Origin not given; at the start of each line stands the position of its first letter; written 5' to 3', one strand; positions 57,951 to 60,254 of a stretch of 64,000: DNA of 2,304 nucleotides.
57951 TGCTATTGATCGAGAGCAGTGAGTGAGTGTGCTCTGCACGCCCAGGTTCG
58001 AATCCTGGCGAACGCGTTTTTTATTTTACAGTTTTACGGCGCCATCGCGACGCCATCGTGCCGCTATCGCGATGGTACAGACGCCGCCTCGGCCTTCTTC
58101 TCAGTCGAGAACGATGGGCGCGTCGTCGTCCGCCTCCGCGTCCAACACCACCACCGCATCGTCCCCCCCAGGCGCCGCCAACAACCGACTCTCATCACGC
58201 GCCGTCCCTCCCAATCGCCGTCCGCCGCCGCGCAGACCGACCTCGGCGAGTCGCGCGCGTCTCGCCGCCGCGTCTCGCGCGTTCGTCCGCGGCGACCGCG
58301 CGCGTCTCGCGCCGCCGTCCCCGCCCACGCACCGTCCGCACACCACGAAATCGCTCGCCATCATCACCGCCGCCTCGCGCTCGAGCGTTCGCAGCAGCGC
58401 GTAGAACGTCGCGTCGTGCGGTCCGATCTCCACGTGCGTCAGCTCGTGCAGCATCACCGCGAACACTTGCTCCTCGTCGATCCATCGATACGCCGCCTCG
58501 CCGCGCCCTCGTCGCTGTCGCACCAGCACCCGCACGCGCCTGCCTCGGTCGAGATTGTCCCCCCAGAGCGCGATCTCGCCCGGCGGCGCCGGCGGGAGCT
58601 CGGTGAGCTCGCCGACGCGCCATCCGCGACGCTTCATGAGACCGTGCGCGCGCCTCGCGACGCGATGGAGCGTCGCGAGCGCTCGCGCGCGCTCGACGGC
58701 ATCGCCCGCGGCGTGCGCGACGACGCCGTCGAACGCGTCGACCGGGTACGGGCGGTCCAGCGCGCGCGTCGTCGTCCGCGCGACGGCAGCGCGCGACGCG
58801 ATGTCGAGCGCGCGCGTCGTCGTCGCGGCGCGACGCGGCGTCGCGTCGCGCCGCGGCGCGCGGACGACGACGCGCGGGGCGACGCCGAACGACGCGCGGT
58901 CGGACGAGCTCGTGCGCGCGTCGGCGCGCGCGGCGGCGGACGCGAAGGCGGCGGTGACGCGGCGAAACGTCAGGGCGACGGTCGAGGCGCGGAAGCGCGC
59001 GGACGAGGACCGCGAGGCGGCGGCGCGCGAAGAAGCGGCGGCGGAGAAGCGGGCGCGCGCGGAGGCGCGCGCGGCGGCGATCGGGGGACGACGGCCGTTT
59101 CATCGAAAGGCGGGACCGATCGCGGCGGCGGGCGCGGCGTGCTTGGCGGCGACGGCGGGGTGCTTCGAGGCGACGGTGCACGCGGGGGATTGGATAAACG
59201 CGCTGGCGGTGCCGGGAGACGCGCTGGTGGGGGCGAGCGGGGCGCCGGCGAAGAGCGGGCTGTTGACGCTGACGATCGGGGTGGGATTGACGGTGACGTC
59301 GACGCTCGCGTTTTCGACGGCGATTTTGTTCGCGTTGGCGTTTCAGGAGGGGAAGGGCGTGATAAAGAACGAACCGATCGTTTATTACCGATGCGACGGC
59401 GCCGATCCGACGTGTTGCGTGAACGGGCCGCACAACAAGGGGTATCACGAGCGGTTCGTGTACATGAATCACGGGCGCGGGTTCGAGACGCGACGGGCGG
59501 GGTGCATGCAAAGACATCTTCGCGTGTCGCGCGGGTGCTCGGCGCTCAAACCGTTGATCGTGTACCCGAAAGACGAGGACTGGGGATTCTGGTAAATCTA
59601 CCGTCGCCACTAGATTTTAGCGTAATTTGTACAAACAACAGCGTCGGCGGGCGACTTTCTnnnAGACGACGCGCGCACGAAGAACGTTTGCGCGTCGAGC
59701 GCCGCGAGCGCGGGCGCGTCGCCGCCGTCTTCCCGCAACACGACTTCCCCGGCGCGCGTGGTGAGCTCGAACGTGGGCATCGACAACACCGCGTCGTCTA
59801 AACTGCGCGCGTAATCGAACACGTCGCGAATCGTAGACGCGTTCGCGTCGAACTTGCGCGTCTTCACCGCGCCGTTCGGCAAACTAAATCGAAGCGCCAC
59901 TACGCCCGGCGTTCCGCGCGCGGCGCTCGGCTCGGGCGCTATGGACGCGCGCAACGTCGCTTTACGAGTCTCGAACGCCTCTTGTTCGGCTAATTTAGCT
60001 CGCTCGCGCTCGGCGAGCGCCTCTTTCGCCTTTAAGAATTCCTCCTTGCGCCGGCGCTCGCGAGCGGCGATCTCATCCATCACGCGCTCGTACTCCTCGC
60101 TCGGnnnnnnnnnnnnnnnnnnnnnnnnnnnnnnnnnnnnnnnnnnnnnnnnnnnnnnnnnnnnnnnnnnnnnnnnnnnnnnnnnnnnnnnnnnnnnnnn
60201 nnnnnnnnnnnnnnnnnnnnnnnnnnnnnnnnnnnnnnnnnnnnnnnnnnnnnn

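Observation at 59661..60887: UFD1 N-domain and UBX-like domain in one polypeptide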

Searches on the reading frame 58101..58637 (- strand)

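Call 52: search_protein_families(library=pfam, proteins=[window:58101-58637:-], max_evalue=0.01)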
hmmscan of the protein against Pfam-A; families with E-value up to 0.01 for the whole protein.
window:58101-58637:- (178 aa): 1 family
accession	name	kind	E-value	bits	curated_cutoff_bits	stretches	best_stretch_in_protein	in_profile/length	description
PF08325.16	WLM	-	6.4e-25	88.8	26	1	1-148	33-170/190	WLM domain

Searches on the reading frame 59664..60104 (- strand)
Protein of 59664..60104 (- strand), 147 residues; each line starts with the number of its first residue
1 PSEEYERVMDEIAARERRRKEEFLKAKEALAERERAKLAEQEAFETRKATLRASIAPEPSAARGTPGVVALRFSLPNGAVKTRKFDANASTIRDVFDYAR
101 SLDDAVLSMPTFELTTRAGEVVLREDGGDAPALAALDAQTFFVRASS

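Call 45: search_solved_structures(query=A4, max_evalue=1, show_alignments=3)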
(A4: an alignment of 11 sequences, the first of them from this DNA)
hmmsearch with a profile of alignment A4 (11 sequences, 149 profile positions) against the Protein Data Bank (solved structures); distinct sequences matched with E-value up to 1: 26.
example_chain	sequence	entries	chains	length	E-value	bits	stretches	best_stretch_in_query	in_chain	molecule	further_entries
11ta_M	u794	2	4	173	4.3e-17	65.8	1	7-148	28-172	FAS-associated factor 1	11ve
9yw2_H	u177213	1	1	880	3.3e-16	62.9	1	7-148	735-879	Glutathione S-transferase class-mu 26 kDa isozyme,FAS-associated factor 1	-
3qq8_B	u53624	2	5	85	2.1e-10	44.1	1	66-148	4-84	FAS-associated factor 1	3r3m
1h8c_A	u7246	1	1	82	3.6e-10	43.3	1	68-148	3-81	FAS-ASSOCIATED FACTOR 1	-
3qwz_B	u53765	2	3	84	4.1e-10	43.1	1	68-148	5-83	FAS-associated factor 1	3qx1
3qc8_B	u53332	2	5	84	5.2e-10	42.8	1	70-148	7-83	FAS-associated factor 1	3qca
8kg2_M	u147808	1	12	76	1.8e-09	41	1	72-148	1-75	FAS-associated factor 1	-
2cr5_A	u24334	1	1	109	5.1e-08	36.3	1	56-135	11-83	Reproduction 8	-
8fct_G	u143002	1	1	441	1.3e-05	28.5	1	33-125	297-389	UBX domain-containing protein 6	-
8fcl_G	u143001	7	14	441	2.8e-05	27.4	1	36-125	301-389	UBX domain-containing protein 6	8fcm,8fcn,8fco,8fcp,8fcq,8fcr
8b5r_Y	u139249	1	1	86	0.00016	24.9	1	70-134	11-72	UBX domain-containing protein 2B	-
2kxj_A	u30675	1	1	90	0.00062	23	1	68-135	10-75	UBX domain-containing protein 4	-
2dzk_A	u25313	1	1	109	0.0016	21.7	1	66-135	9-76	UBX domain-containing protein 2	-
8hrz_M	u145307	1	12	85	0.0058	19.9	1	67-131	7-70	NSFL1 cofactor p47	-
1s3s_G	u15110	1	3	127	0.0074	19.6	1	66-130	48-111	p47 protein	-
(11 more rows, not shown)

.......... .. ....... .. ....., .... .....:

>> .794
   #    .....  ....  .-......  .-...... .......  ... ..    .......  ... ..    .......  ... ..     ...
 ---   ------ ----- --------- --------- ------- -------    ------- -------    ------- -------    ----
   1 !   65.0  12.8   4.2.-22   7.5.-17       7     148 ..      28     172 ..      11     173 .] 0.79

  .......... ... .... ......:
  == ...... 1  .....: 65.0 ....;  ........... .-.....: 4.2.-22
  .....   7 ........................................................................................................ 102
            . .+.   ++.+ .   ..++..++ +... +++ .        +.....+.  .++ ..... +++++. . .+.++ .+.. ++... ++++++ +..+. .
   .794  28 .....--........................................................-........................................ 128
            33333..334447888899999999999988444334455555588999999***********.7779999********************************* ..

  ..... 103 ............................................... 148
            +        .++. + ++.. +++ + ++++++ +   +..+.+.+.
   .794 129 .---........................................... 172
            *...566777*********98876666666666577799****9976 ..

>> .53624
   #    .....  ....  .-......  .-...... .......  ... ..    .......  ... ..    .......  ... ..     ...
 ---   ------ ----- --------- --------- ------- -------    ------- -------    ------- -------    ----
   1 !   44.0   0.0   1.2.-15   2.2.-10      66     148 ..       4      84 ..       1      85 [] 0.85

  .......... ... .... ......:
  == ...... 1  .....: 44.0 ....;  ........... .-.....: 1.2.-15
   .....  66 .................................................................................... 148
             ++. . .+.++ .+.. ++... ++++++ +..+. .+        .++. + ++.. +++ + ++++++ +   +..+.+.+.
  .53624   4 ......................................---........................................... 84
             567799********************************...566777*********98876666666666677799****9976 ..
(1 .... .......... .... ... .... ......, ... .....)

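Call 70: predict_structure(alignment_id=A4)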
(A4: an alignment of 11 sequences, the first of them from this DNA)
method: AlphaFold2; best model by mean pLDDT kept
length: 147 residues; sequences in the alignment: 11
mean_pLDDT: 92.1   pTM: 0.73
mean pLDDT of the five models: 92.1, 90.5, 90.1, 89.6, 89.5
residues with pLDDT >= 90: 121; 70-90: 25; 50-70: 1; < 50: 0
segments of 3 or more residues with pLDDT < 50: none
pLDDT, mean of each block of 10 residues (from residue 1): 88 94 95 95 95 93 90 96 90 93 95 94 83 88 92
secondary structure, 60 per line:
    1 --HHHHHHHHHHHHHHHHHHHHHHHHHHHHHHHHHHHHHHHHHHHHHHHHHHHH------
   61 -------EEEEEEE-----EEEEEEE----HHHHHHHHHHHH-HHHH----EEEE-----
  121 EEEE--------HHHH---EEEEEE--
elements in order: H3-54 E68-74 E80-86 H91-102 H104-107 E112-115 E121-124 H133-136 E140-145

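Call 73: fold_search(model_id=the predicted structure, library=pdb)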
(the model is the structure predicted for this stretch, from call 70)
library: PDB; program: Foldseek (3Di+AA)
matches with E <= 10: 1269; with E <= 0.001: 4
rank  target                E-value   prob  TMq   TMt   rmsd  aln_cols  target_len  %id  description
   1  3r3m_B                6.8e-04  1.00  0.36  0.58   4.8        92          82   21  Crystal structure of the FAF1 UBX domain (released 2011-06-22)
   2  3qwz_B                8.2e-04  1.00  0.35  0.57   4.3        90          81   22  Crystal structure of FAF1 UBX-p97N-domain complex (released 2012-05-09)
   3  2cr5_MODEL_1_A        9.4e-04  1.00  0.41  0.52   4.6        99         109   18  Solution structure of the UBX domain of D0H8S2298E protein (released 2005-11-20)
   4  3r3m_D                1.0e-03  1.00  0.36  0.58   5.0        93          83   20  Crystal structure of the FAF1 UBX domain (released 2011-06-22)
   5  5sxd_A                1.1e-03  0.99  0.35  0.07  15.3       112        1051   22  Crystal Structure of PI3Kalpha in complex with fragment 22 (released 2017-02-15)
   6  3qq8_B                1.3e-03  1.00  0.35  0.57   4.4        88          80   23  Crystal structure of p97-N in complex with FAF1-UBX (released 2011-06-22)
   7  2rpq_MODEL_1_A        1.3e-03  1.00  0.38  0.54   5.9        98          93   14  Solution Structure of a SUMO-interacting motif of MBD1-containing chromatin-associated factor 1 bound to SUMO- (released 2008-10-07)
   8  5eql_B                1.4e-03  1.00  0.37  0.63   3.4        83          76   17  Isoform-specific inhibition of SUMO-dependent protein-protein interactions (released 2016-11-23)
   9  7jis_A                1.4e-03  1.00  0.36  0.07   4.5        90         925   17  HUMAN PI3KDELTA IN COMPLEX WITH COMPOUND 2F (released 2020-12-30)
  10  3qx1_B                1.5e-03  1.00  0.36  0.58   4.9        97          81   22  Crystal structure of FAF1 UBX domain (released 2012-05-09)
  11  3r3m_A                1.6e-03  1.00  0.38  0.60   4.3        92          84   21  Crystal structure of the FAF1 UBX domain (released 2011-06-22)
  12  8fcl_G                1.7e-03  1.00  0.42  0.20  17.8       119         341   21  Cryo-EM structure of p97:UBXD1 closed state (released 2023-06-21)
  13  3r3m_C                1.8e-03  1.00  0.38  0.62   3.9        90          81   23  Crystal structure of the FAF1 UBX domain (released 2011-06-22)
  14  9m1l_E                1.9e-03  0.99  0.34  0.12   9.3       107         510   17  Cryo-EM structure of the TBC-DE-Arl2-alpha-beta-tubulin complex with GTP (released 2025-10-22)
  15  1yqb                  2.0e-03  1.00  0.37  0.55   5.3        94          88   17  Human Ubiquilin 3 (released 2005-02-08)
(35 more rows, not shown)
